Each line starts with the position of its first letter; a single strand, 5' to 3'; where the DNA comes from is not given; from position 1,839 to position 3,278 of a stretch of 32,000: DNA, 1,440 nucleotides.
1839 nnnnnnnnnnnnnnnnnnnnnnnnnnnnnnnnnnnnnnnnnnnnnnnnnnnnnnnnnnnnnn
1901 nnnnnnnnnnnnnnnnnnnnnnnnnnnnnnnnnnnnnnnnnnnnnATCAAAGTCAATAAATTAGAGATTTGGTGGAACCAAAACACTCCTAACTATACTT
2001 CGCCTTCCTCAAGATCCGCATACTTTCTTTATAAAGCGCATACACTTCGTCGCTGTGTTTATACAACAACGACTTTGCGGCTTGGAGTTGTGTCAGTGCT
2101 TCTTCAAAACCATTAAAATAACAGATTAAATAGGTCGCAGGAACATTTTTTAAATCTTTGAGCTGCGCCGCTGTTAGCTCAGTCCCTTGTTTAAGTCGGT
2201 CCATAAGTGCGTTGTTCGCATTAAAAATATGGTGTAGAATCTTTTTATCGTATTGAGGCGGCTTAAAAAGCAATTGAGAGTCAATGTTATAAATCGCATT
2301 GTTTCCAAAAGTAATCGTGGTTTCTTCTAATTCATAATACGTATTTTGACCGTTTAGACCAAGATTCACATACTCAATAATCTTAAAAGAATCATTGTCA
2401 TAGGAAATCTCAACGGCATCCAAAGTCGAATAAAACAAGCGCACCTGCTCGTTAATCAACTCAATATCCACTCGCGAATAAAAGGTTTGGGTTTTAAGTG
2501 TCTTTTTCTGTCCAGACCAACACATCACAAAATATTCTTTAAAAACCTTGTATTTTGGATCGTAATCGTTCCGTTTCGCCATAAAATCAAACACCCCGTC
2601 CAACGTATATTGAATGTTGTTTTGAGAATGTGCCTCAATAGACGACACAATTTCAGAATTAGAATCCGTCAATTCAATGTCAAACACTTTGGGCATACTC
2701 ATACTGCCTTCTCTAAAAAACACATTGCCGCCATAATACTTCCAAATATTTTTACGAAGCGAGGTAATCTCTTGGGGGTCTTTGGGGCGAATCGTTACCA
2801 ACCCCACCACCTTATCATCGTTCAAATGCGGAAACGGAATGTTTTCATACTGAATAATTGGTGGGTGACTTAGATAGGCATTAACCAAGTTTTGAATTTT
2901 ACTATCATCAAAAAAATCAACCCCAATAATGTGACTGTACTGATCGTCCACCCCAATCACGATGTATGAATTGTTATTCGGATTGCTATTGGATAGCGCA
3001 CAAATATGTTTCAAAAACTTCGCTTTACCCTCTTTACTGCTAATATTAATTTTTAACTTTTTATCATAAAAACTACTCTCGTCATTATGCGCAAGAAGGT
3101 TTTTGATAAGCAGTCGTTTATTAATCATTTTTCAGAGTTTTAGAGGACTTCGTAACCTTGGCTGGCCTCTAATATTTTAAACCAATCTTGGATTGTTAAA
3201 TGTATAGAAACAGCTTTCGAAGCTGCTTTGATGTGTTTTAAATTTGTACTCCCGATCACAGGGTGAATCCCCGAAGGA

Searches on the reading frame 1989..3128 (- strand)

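Call 4: search_protein_families(library=ncbifam, proteins=[window:1989-3128:-], max_evalue=1)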
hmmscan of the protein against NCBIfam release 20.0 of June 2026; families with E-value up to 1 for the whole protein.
window:1989-3128:- (379 aa): 0 families

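Call 5: search_protein_families(library=padloc, proteins=[window:1989-3128:-], max_evalue=1)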
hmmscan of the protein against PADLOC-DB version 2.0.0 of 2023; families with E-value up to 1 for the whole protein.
window:1989-3128:- (379 aa): 1 family
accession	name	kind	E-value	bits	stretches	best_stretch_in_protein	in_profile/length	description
PDLC05032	PDC-S50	-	2.2e-09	34.9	1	7-91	8-88/387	-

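Call 6: search_protein_families(library=pfam, proteins=[window:1989-3128:-], max_evalue=1)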
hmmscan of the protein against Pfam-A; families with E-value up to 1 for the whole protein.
window:1989-3128:- (379 aa): 4 families
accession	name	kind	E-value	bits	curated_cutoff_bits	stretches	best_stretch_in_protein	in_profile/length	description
PF19351.4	DUF5929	-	2.3e-103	344.9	27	1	159-379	1-222/222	Domain of unknown function (DUF5929)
PF04326.19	SLFN_AlbA_2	-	3.2e-12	47.4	25.3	1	17-145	1-115/118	Schlafen, AlbA_2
PF01447.24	Peptidase_M4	-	0.038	14.9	22.4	1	204-278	50-121/145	Thermolysin metallopeptidase, catalytic domain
PF11325.14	DUF3127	-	0.062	14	27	0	290-319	32-61/85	Domain of unknown function (DUF3127)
